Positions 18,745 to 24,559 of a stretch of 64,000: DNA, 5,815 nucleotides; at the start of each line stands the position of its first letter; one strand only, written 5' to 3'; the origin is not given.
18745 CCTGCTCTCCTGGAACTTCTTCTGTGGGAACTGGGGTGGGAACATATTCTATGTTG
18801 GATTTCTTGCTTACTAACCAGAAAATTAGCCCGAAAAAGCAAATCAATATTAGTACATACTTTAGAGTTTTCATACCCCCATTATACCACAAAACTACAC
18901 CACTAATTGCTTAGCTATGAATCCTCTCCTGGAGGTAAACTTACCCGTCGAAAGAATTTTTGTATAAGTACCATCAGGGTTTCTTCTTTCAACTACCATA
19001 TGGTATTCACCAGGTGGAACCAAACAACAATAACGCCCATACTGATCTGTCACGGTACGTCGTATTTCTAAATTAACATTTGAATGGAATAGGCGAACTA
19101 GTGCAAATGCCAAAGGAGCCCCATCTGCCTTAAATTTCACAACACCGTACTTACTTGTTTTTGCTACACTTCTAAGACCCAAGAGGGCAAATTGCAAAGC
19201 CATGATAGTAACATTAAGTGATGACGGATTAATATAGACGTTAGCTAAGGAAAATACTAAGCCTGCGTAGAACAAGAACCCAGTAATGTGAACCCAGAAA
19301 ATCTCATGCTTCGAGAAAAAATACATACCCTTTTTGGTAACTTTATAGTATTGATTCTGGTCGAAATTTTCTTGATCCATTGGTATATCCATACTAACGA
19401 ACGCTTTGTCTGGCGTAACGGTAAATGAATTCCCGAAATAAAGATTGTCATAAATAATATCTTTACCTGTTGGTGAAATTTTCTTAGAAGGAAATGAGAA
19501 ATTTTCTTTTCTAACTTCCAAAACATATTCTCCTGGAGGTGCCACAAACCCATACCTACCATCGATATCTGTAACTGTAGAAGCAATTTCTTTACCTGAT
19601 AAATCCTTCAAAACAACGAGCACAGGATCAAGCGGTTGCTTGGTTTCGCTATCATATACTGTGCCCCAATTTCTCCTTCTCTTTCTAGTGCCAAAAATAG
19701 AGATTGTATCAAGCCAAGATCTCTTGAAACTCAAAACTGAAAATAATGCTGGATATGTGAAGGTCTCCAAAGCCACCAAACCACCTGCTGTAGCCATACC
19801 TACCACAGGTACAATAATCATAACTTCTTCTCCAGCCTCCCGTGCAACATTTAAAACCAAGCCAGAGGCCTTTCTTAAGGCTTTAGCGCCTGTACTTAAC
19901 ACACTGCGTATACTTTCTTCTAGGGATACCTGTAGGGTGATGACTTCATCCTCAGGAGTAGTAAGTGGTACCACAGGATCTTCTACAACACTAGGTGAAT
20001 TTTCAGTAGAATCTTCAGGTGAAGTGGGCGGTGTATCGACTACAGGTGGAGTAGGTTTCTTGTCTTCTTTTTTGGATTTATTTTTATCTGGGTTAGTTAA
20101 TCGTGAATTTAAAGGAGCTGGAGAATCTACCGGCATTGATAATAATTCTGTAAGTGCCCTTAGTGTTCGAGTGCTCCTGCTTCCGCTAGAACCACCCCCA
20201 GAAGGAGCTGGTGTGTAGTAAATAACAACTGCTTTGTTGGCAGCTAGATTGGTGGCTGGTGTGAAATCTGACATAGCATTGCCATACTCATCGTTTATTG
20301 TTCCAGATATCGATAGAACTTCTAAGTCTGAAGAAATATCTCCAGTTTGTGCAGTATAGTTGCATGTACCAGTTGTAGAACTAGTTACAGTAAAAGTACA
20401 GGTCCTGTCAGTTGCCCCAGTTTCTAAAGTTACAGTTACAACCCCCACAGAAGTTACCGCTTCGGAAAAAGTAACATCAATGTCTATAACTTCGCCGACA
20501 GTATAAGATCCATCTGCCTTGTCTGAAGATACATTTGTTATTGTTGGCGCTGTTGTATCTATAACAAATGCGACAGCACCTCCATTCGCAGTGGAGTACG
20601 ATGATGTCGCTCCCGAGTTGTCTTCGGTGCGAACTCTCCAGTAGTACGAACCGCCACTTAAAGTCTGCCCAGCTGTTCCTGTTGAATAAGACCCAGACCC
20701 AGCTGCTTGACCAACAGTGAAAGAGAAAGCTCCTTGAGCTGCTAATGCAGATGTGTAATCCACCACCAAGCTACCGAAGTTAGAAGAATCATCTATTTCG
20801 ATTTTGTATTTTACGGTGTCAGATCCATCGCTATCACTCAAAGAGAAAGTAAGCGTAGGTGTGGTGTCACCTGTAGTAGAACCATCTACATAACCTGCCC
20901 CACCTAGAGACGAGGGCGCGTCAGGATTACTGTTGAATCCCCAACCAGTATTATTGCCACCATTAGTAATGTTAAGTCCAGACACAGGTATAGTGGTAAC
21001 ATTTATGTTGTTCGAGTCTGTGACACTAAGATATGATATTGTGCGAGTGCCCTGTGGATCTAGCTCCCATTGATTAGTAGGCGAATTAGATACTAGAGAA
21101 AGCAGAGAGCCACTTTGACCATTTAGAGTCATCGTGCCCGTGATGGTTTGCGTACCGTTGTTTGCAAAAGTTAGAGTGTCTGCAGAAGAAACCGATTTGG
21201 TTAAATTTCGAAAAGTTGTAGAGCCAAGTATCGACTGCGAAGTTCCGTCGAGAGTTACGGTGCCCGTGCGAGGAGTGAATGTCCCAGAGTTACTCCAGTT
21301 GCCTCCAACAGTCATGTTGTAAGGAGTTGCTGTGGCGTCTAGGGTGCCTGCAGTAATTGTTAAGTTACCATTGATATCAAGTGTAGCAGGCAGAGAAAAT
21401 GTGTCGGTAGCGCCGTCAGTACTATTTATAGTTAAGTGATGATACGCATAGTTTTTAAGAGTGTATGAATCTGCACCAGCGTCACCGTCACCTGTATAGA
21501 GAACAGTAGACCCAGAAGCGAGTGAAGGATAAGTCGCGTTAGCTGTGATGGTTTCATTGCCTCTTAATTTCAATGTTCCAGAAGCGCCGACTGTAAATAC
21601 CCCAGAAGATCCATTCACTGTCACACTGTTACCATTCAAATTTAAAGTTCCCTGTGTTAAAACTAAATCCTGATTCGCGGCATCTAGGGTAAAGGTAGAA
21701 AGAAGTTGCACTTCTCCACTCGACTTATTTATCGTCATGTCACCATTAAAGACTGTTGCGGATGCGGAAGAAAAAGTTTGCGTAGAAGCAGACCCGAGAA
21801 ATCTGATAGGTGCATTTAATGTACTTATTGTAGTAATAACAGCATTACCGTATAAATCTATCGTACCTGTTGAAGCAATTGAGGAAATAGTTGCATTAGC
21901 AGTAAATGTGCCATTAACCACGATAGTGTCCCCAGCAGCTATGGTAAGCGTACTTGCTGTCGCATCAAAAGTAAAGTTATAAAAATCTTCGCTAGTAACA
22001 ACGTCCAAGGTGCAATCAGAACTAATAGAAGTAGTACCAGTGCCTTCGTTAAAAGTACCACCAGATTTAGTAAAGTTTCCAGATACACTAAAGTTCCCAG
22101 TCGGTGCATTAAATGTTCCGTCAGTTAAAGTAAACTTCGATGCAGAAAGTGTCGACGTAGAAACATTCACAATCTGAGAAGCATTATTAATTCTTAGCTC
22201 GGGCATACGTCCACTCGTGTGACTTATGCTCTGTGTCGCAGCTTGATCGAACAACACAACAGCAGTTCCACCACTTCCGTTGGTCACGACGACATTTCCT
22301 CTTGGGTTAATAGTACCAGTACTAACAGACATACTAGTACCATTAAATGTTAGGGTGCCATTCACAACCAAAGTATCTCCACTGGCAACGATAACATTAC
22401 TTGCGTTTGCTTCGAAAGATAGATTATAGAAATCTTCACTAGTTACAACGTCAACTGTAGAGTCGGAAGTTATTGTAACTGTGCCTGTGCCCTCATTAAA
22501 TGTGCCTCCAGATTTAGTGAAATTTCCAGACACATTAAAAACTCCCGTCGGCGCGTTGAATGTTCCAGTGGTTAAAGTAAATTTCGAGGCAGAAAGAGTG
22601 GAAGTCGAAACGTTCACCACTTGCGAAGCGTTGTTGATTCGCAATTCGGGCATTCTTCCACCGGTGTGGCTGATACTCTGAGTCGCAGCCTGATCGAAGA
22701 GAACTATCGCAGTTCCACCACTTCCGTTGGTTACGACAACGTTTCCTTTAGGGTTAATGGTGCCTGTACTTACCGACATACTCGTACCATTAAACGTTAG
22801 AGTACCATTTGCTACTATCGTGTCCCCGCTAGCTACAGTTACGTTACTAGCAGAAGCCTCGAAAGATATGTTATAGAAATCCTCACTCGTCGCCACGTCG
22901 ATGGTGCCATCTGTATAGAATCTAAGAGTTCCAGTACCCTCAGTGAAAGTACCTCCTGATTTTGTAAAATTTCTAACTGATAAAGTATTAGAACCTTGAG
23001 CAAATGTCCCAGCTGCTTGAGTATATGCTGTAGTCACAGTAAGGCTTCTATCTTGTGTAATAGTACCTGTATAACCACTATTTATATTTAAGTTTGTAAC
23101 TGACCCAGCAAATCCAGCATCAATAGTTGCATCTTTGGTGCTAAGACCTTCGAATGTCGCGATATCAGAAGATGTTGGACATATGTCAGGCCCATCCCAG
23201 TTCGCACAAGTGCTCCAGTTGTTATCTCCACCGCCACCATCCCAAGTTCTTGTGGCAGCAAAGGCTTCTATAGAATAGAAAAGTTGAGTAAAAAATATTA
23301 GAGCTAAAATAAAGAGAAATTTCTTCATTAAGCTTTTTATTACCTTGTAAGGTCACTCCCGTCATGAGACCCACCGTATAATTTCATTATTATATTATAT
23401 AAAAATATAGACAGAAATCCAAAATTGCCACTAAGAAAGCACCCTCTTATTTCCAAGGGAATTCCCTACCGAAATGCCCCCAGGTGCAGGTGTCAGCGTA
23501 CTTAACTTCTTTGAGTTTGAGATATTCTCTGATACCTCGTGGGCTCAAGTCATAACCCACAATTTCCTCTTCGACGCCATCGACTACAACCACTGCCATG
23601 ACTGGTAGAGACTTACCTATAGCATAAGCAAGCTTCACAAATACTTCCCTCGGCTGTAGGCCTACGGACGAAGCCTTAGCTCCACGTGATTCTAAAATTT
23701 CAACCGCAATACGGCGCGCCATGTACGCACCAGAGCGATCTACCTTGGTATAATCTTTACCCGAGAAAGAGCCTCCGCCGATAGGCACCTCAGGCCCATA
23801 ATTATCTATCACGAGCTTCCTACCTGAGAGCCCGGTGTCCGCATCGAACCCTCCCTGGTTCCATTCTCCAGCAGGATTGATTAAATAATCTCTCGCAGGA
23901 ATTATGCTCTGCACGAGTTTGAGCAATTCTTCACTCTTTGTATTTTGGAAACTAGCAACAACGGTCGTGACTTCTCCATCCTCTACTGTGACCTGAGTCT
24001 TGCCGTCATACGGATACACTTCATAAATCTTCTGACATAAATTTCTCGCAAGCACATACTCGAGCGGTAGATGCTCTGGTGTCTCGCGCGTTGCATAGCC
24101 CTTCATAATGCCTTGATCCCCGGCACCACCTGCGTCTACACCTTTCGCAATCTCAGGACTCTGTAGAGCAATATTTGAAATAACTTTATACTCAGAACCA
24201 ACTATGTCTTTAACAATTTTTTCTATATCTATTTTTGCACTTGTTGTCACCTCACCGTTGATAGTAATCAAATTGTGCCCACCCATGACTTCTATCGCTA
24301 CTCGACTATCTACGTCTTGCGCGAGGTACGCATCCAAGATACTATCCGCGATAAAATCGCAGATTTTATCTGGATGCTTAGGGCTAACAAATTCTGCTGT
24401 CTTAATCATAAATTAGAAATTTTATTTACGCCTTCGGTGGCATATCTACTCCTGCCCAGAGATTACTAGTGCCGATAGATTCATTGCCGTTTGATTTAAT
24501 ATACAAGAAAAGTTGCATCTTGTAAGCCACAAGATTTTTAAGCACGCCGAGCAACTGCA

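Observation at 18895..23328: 1477-aa repetitive cell-surface protein with about 405-bp tandem DNA repeats (candidate adhesin, contingency locus)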

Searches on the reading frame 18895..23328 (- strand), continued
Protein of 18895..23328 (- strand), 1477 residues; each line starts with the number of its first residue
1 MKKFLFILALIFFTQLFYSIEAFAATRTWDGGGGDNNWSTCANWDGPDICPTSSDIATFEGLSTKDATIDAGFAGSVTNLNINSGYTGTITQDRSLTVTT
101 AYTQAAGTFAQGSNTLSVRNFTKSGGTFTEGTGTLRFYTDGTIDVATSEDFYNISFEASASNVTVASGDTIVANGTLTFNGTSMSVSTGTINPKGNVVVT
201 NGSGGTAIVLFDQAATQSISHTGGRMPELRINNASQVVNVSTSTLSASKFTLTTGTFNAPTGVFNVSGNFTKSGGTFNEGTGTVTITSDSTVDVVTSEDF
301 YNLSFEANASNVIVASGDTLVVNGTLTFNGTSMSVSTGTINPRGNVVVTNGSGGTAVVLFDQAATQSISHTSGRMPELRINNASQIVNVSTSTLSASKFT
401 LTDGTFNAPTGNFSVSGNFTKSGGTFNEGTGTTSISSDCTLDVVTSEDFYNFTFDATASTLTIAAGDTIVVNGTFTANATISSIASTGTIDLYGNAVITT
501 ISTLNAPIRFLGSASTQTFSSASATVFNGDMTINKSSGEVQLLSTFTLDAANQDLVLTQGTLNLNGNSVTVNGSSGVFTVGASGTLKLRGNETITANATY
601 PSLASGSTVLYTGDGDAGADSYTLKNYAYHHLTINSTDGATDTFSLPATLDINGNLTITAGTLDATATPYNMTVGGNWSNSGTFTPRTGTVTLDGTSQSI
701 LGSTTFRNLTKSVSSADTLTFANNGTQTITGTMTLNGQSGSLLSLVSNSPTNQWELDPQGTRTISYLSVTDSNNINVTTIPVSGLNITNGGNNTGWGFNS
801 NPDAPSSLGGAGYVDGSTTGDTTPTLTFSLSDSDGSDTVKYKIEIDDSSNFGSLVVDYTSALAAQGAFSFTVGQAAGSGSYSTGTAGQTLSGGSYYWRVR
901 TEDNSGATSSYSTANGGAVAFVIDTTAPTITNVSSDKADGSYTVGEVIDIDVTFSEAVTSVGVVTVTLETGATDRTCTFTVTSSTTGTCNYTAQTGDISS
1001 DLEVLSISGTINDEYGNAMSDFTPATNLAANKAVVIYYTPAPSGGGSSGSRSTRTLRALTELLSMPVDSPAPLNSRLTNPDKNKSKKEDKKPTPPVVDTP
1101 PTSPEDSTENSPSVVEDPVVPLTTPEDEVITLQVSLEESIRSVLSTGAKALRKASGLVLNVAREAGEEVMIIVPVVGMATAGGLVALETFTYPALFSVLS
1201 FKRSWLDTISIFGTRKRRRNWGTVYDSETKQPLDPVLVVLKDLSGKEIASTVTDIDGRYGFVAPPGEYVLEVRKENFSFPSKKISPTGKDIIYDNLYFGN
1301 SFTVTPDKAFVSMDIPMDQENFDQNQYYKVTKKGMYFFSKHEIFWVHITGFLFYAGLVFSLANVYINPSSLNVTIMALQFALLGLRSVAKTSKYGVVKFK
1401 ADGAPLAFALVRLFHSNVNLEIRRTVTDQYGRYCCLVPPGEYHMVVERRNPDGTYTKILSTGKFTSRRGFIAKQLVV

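Call 84: find_encoding_contigs(protein=P0007, flank=8000, max_places=3)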
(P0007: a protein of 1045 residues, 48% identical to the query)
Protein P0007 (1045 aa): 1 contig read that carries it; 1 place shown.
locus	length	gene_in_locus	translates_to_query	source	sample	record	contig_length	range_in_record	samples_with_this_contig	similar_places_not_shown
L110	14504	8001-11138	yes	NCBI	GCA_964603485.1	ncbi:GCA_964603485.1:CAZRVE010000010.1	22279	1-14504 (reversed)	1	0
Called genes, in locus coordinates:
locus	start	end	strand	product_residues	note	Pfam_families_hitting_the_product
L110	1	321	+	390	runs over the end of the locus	PF13439:Glyco_transf_4, PF13579:Glyco_trans_4_4, PF00534:Glycos_transf_1, PF13692:Glyco_trans_1_4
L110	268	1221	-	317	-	PF01073:3Beta_HSD, PF01370:Epimerase, PF02719:Polysacc_synt_2, PF04321:RmlD_sub_bind, PF07993:NAD_binding_4 (faint), PF13460:NAD_binding_10 (weak), PF16363:GDP_Man_Dehyd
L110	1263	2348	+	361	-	-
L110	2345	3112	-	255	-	PF00459:Inositol_P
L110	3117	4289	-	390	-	PF13439:Glyco_transf_4, PF20706:GT4-conflict, PF00534:Glycos_transf_1, PF13692:Glyco_trans_1_4, PF13524:Glyco_trans_1_2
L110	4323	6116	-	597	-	PF01935:DUF87 (weak), PF02534:T4SS-DNA_transf (weak), PF10412:TrwB_AAD_bind (weak)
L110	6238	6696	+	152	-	PF00293:NUDIX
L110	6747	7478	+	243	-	PF00483:NTP_transferase, PF01128:IspD (weak), PF12804:NTP_transf_3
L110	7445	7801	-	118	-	-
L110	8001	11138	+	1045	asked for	PF01471:PG_binding_1 (weak)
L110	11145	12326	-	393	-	PF13200:DUF4015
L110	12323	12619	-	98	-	-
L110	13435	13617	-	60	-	-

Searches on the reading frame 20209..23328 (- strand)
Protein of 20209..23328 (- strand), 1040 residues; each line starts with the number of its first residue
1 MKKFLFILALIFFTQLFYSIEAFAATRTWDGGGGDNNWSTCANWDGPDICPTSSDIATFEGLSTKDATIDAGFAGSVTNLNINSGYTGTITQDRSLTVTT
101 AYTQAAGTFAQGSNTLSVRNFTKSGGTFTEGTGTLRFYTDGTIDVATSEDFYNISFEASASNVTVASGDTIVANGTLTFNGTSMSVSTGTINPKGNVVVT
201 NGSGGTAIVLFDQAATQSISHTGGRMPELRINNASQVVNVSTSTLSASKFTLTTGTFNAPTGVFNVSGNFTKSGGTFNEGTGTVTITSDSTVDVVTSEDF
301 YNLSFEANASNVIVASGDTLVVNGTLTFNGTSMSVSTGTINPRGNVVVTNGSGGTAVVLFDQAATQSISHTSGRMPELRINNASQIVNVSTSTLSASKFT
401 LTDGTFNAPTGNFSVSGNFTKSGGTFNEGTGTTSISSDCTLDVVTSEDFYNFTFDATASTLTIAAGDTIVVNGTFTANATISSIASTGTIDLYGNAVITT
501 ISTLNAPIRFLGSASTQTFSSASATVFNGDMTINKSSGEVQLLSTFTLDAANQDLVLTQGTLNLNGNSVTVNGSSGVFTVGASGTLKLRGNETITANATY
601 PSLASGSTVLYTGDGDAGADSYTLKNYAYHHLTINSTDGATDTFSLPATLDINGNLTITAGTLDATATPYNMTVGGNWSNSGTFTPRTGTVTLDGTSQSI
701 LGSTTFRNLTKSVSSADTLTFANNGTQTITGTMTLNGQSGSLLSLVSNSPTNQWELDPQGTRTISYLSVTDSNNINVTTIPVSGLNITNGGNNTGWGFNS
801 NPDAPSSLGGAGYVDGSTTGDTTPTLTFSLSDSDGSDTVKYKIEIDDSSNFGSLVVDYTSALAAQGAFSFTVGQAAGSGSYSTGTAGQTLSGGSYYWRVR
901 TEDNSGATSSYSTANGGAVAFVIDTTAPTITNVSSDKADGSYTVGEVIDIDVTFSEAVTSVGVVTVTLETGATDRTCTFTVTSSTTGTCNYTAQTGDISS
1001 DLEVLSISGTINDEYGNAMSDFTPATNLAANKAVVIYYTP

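Call 49: predict_structure(alignment_id=A2)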
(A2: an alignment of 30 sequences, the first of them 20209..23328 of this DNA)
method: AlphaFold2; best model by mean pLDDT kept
length: 1040 residues; sequences in the alignment: 30
mean_pLDDT: 84.3   pTM: 0.63
mean pLDDT of the five models: 84.3, 83.8, 83.2, 83.1, 81.8
residues with pLDDT >= 90: 571; 70-90: 287; 50-70: 130; < 50: 52
segments of 3 or more residues with pLDDT < 50: 19-21, 937-945, 969-974, 992-1002, 1023-1040
pLDDT, mean of each block of 10 residues (from residue 1): 66 61 76 93 87 93 91 94 95 96 96 95 95 93 94 88 93 95 89 94 89 91 92 90 94 95 94 95 92 94 82 90 91 71 92 87 91 91 90 93 94 94 93 91 93 84 90 84 68 87 77 88 70 93 87 88 94 85 95 83 95 89 91 88 90 96 82 96 91 96 96 96 96 94 96 95 94 92 84 82 76 57 86 79 90 91 88 79 87 88 84 80 72 53 51 62 52 49 52 45 53 64 41 28
secondary structure, 60 per line:
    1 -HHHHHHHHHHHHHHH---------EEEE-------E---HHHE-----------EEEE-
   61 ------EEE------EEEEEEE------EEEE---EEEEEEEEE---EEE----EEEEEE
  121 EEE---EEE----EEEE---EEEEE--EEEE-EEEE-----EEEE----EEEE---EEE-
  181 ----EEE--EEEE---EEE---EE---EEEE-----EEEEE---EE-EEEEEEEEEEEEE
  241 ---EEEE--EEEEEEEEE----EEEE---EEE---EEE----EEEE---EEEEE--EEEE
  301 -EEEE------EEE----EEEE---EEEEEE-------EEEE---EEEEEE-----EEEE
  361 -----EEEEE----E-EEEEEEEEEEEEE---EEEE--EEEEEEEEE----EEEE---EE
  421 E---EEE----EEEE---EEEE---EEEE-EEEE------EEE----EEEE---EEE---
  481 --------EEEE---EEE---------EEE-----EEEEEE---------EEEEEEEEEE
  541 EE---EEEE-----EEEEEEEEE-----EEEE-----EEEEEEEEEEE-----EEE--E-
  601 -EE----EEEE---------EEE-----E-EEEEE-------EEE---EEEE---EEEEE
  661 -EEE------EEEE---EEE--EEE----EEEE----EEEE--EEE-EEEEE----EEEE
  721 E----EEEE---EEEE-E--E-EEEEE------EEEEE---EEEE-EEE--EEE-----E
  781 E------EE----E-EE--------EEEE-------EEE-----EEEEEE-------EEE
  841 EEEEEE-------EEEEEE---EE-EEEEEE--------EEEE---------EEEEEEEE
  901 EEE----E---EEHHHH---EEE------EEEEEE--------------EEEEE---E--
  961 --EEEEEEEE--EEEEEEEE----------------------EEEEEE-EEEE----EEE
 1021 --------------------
elements in order (helices of 4 or more, strands of 3 or more residues): H2-16 E26-29 E56-59 E67-69 E76-82 E89-92 E96-104 E108-110 E115-123 E127-129 E134-137 E141-145 E148-151 E153-156 E162-165 E170-173 E177-179 E185-187 E190-193 E197-199 E208-211 E217-221 E228-240 E244-247 E250-258 E263-266 E270-272 E276-278 E283-286 E290-294 E297-300 E302-305 E312-314 E319-322 E326-331 E339-342 E346-351 E357-360 E366-370 E377-389 E393-396 E399-407 E412-415 E419-421 E425-427 E432-435 E439-442 E446-449 E451-454 E461-463 E468-471 E475-477 E489-492 E496-498 E508-510 E516-521 E531-542 E546-549 E555-563 E569-572 E578-588 E594-596 E608-611 E621-623 E631-635 E643-645 E649-652 E656-660 E662-664 E671-674 E678-680 E683-685 E690-693 E698-701 E704-706 E708-712 E717-721 E726-729 E733-736 E743-747 E754-758 E762-765 E767-769 E772-774 E806-809 E817-819 E825-830 E838-846 E854-859 E866-871 E880-883 E893-903 H914-917 E921-923 E930-935 E950-954 E963-970 E973-980 E1003-1008 E1010-1013 E1018-1020

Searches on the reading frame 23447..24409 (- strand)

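Call 32: search_protein_families(library=pfam, proteins=[window:23447-24409:-], max_evalue=0.001)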
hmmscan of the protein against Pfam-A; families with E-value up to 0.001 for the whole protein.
window:23447-24409:- (320 aa): 3 families
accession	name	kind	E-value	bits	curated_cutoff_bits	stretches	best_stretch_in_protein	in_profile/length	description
PF02773.21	S-AdoMet_synt_C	-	9.1e-33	113.6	25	1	186-319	2-136/138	S-adenosylmethionine synthetase, C-terminal domain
PF00438.25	S-AdoMet_synt_N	-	4.8e-22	78.8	33.1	1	2-71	3-72/99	S-adenosylmethionine synthetase, N-terminal domain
PF02772.21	S-AdoMet_synt_M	-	2.1e-15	57.3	29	1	95-169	3-91/120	S-adenosylmethionine synthetase, central domain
